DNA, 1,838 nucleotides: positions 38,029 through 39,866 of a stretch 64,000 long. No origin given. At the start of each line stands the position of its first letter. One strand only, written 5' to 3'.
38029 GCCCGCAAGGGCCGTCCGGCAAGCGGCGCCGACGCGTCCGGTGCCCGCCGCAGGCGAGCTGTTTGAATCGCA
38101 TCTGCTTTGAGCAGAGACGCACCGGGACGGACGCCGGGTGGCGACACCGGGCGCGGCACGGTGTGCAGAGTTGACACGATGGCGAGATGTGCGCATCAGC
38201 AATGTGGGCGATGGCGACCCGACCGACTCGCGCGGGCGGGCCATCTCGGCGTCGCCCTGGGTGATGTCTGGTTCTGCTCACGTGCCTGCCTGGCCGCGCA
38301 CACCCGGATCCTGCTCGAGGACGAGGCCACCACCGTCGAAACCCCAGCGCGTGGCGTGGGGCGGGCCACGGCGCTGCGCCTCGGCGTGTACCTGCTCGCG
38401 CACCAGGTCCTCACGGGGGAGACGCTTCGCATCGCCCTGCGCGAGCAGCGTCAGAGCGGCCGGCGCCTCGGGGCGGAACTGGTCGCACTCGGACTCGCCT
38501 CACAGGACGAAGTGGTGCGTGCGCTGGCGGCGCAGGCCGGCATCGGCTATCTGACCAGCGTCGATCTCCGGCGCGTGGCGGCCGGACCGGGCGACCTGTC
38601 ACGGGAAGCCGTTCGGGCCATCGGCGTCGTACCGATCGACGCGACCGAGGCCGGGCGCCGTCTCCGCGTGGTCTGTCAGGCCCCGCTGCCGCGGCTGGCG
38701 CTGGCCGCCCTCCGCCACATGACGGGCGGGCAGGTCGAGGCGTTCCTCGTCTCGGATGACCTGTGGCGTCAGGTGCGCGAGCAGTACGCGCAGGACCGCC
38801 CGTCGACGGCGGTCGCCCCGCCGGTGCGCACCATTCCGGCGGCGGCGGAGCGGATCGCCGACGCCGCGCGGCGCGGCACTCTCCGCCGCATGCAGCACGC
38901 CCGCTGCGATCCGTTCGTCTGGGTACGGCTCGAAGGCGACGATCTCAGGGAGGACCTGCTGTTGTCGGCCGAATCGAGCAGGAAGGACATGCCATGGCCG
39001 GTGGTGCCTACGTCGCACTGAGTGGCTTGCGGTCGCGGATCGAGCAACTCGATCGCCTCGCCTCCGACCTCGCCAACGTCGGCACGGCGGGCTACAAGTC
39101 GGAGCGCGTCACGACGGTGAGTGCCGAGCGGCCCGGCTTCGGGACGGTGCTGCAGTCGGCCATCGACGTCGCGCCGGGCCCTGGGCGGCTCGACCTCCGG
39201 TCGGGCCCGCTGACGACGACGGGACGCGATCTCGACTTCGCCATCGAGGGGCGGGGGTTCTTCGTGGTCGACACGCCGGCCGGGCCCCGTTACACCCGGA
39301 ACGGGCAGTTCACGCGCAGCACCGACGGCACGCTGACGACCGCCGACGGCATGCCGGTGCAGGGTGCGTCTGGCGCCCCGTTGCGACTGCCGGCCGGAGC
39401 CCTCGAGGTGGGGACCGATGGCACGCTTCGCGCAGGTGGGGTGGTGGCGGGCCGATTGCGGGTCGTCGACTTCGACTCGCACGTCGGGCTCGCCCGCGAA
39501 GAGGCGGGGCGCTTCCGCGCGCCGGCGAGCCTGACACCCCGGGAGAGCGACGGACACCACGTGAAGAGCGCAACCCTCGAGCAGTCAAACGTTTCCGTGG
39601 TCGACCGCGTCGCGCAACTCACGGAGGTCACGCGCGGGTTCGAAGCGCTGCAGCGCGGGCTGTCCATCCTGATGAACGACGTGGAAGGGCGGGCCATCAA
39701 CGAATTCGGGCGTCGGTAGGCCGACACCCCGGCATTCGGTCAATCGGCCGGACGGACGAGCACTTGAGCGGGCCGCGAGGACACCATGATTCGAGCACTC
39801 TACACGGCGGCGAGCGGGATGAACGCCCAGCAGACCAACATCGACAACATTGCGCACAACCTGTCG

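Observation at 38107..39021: Stand-alone zinc-finger + MshEN-type c-di-GMP receptor domain protein embedded in the flagellar operon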

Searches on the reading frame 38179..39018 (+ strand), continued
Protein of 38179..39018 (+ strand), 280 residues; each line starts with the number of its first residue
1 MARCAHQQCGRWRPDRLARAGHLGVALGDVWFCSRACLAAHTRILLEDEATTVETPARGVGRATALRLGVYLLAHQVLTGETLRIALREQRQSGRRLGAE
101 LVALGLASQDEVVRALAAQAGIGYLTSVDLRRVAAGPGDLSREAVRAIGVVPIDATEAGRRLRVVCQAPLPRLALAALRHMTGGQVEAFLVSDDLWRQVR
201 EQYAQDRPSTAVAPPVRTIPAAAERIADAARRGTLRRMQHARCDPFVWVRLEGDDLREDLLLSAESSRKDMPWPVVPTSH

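Call 50: find_related_loci(query=A8, collection=genome_contigs, flank=7000)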
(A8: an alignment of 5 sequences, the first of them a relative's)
Query A8 (284 aa) in genome_contigs; peptide patterns used: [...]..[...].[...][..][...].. (x = any residue, [..] = any of these).
22 stretches matched a pattern; 10 encode a relative of the query (tblastn E <= 1e-3); 10 distinct loci.
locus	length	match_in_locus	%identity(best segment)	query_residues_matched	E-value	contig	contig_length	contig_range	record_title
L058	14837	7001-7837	36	1-277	1e-54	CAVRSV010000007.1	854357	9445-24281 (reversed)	MAG: uncultured Acidobacteriota bacterium isolate MFD02923.bin.1.166 genome assembly, contig: contig_20397, whole genome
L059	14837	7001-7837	38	1-277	1e-54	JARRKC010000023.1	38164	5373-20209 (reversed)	MAG: Acidobacteriota bacterium isolate Spart_036_MAG scaffold_184, whole genome shotgun sequence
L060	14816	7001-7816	38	10-277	2e-54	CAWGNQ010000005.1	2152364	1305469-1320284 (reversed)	MAG: uncultured Acidobacteriota bacterium isolate MFD05684.bin.1.85 genome assembly, contig: contig_12981, whole genome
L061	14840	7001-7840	36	1-277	8e-52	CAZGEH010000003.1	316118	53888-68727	MAG TPA_asm: uncultured Acidobacteriota bacterium isolate binchicken_co274_138 genome assembly, contig: NODE_30_length_3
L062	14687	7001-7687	38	25-252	1e-47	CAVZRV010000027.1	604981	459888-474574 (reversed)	MAG: uncultured Acidobacteriota bacterium isolate MFD05684.bin.2.2 genome assembly, contig: contig_7115, whole genome sh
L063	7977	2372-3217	33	5-283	1e-43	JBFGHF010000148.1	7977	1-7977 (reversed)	MAG: Acidobacteriota bacterium isolate Mix_sand02.2020.12.Z.21 k141_677373_length_7977_cov_8.0000, whole genome shotgun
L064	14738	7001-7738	29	6-249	9e-36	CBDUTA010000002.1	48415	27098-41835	MAG TPA_asm: uncultured bacterium isolate SRR22302374_binner23_Refined_47 genome assembly, contig: ERZ26661914.254, whol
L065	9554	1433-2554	28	42-207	3e-14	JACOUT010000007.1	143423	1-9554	MAG: Deltaproteobacteria bacterium isolate NC_groundwater_80_Ag_B-0.1um_71_39 GD18-4_B1_scaffold_255590, whole genome sh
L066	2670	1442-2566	28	63-206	3e-13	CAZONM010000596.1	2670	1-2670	MAG TPA_asm: uncultured Myxococcales bacterium isolate binchicken_co16_62 genome assembly, contig: NODE_68235_length_267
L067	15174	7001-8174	27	23-206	3e-11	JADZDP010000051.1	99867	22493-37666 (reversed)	MAG: Deltaproteobacteria bacterium isolate SJ783 c_000000247361, whole genome shotgun sequence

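Call 87: search_protein_families(library=pfam, proteins=[L046:7916-8836:+, L045:7885-8667:+], max_evalue=0.01)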
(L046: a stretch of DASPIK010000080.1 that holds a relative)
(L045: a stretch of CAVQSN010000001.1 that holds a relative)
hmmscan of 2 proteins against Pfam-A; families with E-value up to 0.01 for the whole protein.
L046:7916-8836:+ (307 aa): 2 families
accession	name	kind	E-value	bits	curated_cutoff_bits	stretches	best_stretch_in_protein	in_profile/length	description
PF08668.18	HDOD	-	1.1e-30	107.1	22.9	1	40-219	1-196/196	HDOD domain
PF01966.28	HD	-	3.1e-12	47.2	22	1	132-221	2-90/116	HD domain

L045:7885-8667:+ (261 aa): 1 family
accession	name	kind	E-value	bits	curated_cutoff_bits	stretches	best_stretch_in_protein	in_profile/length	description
PF08668.18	HDOD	-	2.8e-21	76.3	22.9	1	44-174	2-134/196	HDOD domain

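Call 89: list_cluster_members(proteins=[P0066, P0073, P0018, P0114, P0031, P0036, P0072, P0032])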
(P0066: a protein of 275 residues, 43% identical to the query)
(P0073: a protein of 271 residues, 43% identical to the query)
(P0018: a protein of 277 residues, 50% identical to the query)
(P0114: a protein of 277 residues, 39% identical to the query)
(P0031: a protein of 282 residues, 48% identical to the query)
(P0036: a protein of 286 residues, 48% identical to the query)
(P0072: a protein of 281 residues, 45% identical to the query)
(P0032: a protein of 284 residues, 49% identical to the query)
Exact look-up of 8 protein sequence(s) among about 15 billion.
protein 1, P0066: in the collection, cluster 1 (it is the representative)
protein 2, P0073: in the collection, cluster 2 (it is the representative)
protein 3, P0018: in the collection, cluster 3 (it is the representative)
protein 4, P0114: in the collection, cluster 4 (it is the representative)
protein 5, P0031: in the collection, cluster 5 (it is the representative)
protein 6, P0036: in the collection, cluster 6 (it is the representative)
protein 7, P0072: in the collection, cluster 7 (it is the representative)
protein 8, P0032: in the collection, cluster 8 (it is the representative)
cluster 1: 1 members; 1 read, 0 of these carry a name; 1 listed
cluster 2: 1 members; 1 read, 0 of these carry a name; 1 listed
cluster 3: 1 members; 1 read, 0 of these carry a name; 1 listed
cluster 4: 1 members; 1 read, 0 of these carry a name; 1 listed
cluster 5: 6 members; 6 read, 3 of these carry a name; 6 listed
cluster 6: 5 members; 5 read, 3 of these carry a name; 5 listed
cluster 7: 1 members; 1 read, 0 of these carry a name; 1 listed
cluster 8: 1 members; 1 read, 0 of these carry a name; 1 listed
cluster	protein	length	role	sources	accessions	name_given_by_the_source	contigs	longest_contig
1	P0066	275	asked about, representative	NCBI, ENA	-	-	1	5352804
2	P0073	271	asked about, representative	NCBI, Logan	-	-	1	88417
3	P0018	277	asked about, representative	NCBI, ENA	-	-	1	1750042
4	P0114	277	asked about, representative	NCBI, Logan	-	-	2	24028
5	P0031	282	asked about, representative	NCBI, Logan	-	-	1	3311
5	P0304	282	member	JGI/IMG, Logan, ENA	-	hypothetical protein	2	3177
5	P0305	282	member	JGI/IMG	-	hypothetical protein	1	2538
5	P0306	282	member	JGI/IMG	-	hypothetical protein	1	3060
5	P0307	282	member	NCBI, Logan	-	-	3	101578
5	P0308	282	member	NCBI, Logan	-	-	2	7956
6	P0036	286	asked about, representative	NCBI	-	-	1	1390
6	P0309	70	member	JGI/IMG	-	hypothetical protein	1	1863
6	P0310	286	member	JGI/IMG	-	hypothetical protein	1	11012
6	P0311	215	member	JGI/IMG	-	hypothetical protein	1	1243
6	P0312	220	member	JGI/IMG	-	-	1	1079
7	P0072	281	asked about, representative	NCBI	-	-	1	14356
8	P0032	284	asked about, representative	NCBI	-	-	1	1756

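Call 93: find_homologous_proteins(query=A7, max_evalue=1e-10)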
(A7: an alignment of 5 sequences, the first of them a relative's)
Query A7 (5 sequences) (284 aa, profile of the alignment): 294 proteins with E <= 1e-10 among 8000 candidates; the best 120 are listed.
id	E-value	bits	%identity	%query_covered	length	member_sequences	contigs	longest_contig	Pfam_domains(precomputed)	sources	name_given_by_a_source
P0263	7.4e-131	454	100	100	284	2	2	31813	-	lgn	-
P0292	5.0e-124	431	35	96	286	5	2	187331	-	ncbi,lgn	ncbi:MAG: hypothetical protein WAM89_10695 [Terriglobales bacterium]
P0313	1.1e-118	414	49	97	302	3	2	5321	-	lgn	-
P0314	2.3e-112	393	48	97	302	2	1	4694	-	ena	-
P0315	2.9e-112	393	49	96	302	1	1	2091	-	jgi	jgi:hypothetical protein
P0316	4.9e-110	385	48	98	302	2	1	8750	PF05157.21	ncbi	-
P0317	1.8e-104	367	46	97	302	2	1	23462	-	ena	-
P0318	6.7e-104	365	58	99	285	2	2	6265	-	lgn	-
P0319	4.1e-102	359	47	97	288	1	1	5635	-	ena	-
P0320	1.8e-99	351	34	92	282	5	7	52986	-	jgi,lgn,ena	jgi:hypothetical protein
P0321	1.8e-98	348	36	92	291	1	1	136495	-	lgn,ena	-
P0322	2.2e-98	347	34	99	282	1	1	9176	-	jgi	jgi:hypothetical protein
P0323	4.0e-97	343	34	92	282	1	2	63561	-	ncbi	-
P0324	2.2e-95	337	33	92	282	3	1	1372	-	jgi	jgi:hypothetical protein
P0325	3.5e-95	337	31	92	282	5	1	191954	-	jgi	jgi:Type II secretion system (T2SS), protein E, N-terminal domain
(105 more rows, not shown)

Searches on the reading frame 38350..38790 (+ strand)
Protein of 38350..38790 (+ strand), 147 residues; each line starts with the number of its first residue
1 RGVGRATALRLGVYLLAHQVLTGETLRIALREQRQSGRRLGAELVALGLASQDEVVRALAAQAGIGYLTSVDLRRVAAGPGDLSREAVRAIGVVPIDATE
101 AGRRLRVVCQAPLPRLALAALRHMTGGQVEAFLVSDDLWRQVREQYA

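Call 37: search_solved_structures(query=window:38350-38790:+, max_evalue=1, show_alignments=5)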
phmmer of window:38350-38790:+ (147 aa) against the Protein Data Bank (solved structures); distinct sequences matched with E-value up to 1: 17.
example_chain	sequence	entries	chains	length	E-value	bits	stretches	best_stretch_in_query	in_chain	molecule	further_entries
6f8l_G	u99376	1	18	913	5.4e-14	55.8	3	10-134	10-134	Type IV pilus assembly protein PilF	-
5zfr_A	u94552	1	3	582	9.3e-08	35.6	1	8-140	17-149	Type IV pilus biogenesis ATPase PilB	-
6olj_C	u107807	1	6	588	2.4e-07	34.3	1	7-141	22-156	Type IV pilus biogenesis ATPase PilB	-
5tsg_B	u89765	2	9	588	2.4e-07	34.3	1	7-141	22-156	Type IV pilus biogenesis ATPase PilB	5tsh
9g1w_A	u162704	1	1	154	6.3e-07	33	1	10-135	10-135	Type IV pilus assembly ATPase PilB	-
8pfa_A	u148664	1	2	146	1.1e-05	29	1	8-123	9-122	c-di-GMP binding domain of the ATPase enzyme PilF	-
8pdk_A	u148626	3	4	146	2.5e-05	27.8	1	8-123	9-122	c-di-GMP binding domain of the ATPase enzyme PilF | ATP-binding motif-containing protein pilF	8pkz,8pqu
6ejf_J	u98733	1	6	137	4e-05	27.1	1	9-123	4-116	Type IV pilus assembly protein PilF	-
3jc8_Ba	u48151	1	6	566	5.1e-05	26.8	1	10-146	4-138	Type IV-A pilus assembly ATPase PilB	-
5htl_A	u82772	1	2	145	6.5e-05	26.4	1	9-77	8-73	MSHA biogenesis protein MshE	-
9gl5_A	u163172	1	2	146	6.6e-05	26.4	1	8-123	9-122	ATP-binding motif-containing protein pilF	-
9glg_A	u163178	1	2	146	6.6e-05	26.4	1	8-123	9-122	ATP-binding motif-containing protein pilF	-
8pe0_A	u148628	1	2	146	7.4e-05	26.3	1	9-123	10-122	c-di-GMP binding domain of the ATPase enzyme PilF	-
6ejf_G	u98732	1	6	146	0.0067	19.9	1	11-122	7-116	Type IV pilus assembly protein PilF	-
7mcc_A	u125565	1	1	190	0.024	18.1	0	33-67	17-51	AI-designed TIM-barrel F2C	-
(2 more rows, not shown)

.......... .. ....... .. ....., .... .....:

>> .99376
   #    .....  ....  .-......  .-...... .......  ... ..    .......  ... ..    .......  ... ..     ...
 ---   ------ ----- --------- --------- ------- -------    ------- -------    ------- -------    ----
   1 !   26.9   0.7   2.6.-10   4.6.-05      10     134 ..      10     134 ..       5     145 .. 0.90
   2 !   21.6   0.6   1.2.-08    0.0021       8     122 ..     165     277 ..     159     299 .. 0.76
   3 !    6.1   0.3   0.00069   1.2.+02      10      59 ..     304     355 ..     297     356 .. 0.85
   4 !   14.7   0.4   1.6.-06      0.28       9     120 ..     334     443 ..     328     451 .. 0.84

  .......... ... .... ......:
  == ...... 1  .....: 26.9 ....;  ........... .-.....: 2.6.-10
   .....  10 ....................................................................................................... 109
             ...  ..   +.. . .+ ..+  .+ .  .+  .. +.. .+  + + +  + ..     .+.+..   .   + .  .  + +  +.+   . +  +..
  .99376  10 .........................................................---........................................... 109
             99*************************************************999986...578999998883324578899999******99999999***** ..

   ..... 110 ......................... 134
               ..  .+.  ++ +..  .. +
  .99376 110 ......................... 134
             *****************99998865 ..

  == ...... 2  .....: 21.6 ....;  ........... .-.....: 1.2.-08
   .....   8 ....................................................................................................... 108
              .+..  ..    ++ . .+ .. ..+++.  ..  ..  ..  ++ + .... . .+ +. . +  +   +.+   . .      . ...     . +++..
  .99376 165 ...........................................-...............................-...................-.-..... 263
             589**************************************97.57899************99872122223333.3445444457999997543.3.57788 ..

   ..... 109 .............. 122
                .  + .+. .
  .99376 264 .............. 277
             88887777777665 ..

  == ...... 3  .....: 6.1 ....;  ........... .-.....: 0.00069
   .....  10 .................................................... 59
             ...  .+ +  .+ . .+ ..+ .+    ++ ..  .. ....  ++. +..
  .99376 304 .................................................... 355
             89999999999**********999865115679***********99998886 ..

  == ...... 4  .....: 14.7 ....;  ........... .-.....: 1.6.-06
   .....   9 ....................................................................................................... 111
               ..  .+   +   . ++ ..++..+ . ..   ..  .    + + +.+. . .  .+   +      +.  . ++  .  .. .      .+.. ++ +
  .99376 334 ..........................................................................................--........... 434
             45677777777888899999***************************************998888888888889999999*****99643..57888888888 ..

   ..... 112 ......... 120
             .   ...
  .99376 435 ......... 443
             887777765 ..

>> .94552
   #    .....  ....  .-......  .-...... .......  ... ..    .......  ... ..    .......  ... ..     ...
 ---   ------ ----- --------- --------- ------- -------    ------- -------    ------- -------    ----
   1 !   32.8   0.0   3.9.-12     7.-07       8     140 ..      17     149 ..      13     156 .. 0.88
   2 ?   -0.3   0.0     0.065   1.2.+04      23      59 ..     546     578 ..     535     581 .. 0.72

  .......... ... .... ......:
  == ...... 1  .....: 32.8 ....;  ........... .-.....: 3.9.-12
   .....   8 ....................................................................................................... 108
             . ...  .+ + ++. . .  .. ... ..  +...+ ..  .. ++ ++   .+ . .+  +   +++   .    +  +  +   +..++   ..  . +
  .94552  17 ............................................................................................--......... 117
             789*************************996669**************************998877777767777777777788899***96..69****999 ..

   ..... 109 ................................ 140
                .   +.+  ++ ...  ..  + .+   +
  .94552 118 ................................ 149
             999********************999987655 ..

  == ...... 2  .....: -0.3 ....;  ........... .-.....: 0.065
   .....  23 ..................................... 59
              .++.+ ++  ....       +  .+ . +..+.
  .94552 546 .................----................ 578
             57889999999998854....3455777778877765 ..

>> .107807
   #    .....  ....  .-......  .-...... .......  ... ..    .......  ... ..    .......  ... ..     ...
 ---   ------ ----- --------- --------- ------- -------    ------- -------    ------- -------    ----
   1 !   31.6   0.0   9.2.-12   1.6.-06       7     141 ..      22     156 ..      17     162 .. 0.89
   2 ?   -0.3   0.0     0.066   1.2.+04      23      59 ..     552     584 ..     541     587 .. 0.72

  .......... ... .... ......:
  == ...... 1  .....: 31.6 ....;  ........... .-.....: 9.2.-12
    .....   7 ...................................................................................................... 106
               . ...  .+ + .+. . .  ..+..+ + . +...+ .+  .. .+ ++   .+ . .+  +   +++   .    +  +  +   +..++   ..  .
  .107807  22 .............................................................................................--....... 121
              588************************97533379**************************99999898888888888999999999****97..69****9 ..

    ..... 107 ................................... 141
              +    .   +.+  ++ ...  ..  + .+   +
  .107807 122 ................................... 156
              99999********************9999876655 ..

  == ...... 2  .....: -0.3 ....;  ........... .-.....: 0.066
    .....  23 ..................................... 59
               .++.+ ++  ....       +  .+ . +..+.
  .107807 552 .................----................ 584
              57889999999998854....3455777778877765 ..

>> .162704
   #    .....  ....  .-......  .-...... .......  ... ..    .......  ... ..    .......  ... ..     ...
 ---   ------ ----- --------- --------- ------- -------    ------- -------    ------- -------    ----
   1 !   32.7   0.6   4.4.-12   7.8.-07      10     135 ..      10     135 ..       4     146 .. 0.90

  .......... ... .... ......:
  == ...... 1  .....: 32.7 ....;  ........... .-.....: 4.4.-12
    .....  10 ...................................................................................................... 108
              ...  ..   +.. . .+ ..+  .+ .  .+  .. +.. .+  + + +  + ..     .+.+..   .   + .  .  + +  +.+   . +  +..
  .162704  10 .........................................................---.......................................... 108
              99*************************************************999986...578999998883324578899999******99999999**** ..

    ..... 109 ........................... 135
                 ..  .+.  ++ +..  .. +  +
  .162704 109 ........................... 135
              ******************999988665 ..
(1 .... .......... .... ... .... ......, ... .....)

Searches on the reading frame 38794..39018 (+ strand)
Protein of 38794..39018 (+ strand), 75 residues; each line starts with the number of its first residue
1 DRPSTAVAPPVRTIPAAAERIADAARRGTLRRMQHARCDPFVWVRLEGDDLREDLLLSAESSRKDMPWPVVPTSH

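Call 56: search_protein_families(library=pfam, proteins=[window:38794-39018:+], max_evalue=10)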
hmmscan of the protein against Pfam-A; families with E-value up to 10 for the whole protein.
seq(75 aa): 0 families

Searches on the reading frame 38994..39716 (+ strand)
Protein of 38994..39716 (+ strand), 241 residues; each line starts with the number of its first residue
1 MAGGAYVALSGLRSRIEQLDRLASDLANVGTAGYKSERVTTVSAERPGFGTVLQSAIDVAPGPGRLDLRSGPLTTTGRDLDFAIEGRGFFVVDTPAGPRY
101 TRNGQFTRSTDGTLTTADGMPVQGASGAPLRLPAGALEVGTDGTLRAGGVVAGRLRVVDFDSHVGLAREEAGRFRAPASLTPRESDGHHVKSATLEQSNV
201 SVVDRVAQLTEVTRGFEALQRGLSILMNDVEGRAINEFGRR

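Call 3: search_protein_families(library=pfam, proteins=[window:38994-39716:+], max_evalue=1)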
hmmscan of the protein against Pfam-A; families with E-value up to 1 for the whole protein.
window:38994-39716:+ (241 aa): 3 families
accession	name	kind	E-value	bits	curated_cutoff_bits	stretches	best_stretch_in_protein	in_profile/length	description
PF22692.1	LlgE_F_G_D1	-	8.5e-15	55.1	27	1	83-145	1-62/64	Flagellar hook protein FlgE/F/G D1 domain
PF06429.18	Flg_bbr_C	-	3.6e-05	23.6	23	1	193-222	3-32/46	Flagellar basal body rod FlgEFG protein C-terminal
PF00460.25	Flg_bb_rod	-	0.17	12.4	20.7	1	6-35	2-31/31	Flagella basal body rod protein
